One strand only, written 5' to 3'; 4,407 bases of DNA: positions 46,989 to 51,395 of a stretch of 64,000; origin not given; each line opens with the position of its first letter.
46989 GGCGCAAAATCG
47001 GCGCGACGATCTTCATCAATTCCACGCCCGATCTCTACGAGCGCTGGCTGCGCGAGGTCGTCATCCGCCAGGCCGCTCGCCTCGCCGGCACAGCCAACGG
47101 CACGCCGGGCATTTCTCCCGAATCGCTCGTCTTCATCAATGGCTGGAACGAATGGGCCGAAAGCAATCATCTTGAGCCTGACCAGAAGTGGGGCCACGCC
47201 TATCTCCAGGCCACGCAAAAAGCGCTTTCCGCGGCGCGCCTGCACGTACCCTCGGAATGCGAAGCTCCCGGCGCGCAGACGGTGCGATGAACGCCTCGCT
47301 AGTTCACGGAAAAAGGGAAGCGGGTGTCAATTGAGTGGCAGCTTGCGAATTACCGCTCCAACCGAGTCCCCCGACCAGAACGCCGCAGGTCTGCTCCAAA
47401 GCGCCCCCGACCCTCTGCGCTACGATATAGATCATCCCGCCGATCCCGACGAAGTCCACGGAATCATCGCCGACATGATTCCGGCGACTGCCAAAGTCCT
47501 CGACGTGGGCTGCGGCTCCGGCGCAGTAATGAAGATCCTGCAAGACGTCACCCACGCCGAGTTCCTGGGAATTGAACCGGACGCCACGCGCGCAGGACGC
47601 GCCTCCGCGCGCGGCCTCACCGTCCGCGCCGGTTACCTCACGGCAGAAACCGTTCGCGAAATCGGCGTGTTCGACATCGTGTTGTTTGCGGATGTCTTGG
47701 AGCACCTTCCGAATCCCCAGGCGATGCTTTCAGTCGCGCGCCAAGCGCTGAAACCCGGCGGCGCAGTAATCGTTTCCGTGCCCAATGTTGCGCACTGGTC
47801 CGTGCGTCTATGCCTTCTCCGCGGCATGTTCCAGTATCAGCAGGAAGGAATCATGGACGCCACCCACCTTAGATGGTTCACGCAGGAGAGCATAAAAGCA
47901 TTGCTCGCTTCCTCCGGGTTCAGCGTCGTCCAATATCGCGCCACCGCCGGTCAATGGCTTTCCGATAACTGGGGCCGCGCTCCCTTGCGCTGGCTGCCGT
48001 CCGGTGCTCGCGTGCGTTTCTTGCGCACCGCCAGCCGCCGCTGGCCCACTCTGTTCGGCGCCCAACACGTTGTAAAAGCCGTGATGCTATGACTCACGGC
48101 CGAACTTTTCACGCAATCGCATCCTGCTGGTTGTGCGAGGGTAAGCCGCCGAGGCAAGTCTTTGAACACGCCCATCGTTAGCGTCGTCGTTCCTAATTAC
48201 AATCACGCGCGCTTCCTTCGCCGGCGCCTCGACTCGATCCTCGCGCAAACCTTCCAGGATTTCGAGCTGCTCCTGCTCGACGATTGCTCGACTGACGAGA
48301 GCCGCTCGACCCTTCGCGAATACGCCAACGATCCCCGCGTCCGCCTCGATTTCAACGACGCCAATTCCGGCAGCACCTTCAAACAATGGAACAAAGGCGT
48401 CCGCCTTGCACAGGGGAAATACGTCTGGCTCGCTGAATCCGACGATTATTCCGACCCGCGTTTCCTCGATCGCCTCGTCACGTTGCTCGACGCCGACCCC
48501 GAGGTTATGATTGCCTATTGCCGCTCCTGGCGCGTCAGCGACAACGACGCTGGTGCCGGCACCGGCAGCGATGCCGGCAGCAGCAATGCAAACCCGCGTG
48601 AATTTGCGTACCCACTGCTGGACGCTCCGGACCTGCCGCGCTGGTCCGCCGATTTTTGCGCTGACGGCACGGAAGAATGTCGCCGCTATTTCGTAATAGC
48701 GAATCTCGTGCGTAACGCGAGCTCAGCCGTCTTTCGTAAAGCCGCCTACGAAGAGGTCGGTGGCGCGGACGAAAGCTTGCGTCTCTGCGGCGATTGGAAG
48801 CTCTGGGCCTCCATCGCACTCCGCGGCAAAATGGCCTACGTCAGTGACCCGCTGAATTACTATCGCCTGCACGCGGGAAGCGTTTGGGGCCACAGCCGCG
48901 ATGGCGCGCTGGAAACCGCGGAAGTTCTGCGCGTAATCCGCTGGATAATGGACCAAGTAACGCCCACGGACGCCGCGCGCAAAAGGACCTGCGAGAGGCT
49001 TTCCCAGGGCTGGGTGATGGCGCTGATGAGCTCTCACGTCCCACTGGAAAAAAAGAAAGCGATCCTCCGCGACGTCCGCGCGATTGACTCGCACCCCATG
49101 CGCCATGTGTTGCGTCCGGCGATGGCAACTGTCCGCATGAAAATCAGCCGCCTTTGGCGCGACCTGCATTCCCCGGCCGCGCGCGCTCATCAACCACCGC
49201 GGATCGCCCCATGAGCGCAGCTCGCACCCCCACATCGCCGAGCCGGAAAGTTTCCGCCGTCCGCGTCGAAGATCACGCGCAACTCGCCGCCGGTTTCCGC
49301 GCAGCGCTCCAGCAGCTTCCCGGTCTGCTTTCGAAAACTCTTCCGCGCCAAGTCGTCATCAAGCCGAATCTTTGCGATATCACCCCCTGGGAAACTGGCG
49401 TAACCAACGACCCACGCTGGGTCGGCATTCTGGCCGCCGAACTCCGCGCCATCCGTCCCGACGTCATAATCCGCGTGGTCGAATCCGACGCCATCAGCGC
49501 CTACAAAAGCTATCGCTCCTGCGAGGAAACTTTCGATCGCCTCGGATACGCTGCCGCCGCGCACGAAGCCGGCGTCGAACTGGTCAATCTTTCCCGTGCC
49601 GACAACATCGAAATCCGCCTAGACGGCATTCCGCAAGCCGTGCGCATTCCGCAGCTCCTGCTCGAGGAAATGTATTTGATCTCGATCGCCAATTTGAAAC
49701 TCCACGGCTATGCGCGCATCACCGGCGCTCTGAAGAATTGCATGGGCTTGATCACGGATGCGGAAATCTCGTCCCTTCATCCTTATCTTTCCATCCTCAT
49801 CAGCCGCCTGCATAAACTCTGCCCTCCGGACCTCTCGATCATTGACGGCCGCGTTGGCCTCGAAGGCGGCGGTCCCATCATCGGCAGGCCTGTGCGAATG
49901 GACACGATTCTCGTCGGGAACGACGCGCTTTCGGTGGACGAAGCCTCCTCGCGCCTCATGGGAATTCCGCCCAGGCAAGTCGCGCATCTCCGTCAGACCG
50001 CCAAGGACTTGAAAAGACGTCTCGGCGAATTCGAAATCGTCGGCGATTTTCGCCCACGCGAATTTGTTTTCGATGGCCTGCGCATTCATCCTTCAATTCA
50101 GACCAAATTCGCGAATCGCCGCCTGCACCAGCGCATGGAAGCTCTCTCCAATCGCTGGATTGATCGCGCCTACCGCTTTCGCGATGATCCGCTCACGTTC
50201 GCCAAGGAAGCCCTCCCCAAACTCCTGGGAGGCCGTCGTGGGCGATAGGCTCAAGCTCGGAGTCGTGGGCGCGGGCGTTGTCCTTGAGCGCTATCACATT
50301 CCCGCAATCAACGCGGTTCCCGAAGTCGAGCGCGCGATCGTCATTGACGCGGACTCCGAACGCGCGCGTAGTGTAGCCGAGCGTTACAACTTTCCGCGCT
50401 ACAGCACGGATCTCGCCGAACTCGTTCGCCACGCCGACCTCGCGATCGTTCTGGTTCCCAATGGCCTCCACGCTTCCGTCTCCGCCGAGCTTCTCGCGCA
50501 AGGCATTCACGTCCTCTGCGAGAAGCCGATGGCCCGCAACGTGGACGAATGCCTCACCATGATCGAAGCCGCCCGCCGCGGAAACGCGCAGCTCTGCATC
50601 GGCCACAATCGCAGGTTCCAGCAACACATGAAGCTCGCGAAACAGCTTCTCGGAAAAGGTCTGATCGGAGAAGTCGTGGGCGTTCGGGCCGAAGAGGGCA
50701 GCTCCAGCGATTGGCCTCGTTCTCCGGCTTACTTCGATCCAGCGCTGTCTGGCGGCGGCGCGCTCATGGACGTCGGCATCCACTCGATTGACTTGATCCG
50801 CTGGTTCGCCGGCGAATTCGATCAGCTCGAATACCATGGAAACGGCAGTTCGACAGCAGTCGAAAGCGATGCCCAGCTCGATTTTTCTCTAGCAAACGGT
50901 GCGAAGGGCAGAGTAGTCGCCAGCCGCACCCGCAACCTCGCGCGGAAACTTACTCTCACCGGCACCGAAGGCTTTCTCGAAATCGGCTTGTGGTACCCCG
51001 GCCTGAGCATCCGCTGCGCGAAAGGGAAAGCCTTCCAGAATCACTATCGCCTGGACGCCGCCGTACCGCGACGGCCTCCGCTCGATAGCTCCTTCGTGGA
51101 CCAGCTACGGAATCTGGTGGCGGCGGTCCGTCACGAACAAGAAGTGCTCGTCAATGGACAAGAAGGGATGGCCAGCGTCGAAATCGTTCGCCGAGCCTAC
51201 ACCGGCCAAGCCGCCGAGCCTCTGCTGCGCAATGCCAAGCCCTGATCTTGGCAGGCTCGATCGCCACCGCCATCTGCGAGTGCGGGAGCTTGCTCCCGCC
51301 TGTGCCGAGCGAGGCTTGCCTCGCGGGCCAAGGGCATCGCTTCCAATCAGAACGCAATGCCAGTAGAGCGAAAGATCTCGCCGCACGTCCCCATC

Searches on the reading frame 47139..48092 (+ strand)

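Call 9: search_protein_families(library=pfam, proteins=[window:47139-48092:+], max_evalue=0.001)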
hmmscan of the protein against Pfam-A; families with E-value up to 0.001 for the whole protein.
window:47139-48092:+ (317 aa): 7 families
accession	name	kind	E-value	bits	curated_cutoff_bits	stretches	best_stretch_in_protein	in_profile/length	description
PF13489.12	Methyltransf_23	-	1.3e-21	77.4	27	1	114-265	20-163/164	Methyltransferase domain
PF07021.18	MetW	-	3.9e-18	66.2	21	1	107-229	4-124/193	Methionine biosynthesis protein MetW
PF08242.18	Methyltransf_12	-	1.1e-12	49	30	1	121-209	1-97/98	Methyltransferase domain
PF08241.18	Methyltransf_11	-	2e-12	48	21.2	1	121-212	1-95/95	Methyltransferase domain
PF13847.12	Methyltransf_31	-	9.5e-11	42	27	1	118-217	5-114/145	Methyltransferase domain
PF13649.12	Methyltransf_25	-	1.8e-10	41.8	27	1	120-208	1-97/97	Methyltransferase domain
PF08003.17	Methyltransf_9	-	8.1e-05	22.2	23.8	1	118-213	117-218/315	Protein of unknown function (DUF1698)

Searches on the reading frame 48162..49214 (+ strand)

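Call 9: search_protein_families(library=pfam, proteins=[window:48162-49214:+], max_evalue=0.001)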
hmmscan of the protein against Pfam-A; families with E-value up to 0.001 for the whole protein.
window:48162-49214:+ (350 aa): 3 families
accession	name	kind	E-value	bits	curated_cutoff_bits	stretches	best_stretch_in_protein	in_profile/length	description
PF00535.33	Glycos_transf_2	-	7.4e-27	94.8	23.3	1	7-126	1-120/168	Glycosyl transferase family 2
PF13641.12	Glyco_tranf_2_3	-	5e-17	63.1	27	1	6-241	3-209/230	Glycosyltransferase like family 2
PF10111.15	Glyco_tranf_2_2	-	2.5e-10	40.7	27.3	1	7-108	1-105/276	Glycosyltransferase like family 2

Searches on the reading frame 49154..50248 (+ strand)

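Call 9: search_protein_families(library=pfam, proteins=[window:49154-50248:+], max_evalue=0.001)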
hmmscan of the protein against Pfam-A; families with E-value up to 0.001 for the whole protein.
window:49154-50248:+ (364 aa): 1 family
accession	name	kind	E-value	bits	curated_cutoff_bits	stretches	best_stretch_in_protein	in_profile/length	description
PF04015.17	DUF362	-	1.5e-33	117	24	1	67-265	1-198/200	Domain of unknown function (DUF362)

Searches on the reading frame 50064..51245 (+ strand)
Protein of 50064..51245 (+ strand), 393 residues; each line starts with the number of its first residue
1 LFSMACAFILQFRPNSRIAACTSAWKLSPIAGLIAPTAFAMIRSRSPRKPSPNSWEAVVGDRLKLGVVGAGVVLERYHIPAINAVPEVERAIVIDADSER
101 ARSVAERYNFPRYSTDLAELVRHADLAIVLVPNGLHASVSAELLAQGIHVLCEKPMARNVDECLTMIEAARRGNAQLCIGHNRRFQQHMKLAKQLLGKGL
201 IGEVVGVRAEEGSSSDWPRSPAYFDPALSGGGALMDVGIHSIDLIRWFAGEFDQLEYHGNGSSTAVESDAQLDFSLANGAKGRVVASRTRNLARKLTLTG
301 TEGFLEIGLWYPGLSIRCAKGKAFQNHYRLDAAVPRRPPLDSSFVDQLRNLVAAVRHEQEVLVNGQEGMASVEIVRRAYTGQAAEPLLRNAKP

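Call 9: search_protein_families(library=pfam, proteins=[window:50064-51245:+], max_evalue=0.001)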
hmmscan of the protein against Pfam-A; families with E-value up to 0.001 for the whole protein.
window:50064-51245:+ (393 aa): 3 families
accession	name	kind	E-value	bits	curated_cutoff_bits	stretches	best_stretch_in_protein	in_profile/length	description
PF01408.29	GFO_IDH_MocA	-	3.9e-25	89.3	24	1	64-181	2-120/120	Oxidoreductase family, NAD-binding Rossmann fold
PF22725.1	GFO_IDH_MocA_C3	-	6.1e-21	75.1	27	1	191-305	3-123/124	GFO/IDH/MocA C-terminal domain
PF02894.22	GFO_IDH_MocA_C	-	1.3e-10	41.9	22.9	1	193-379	1-207/218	Oxidoreductase family, C-terminal alpha/beta domain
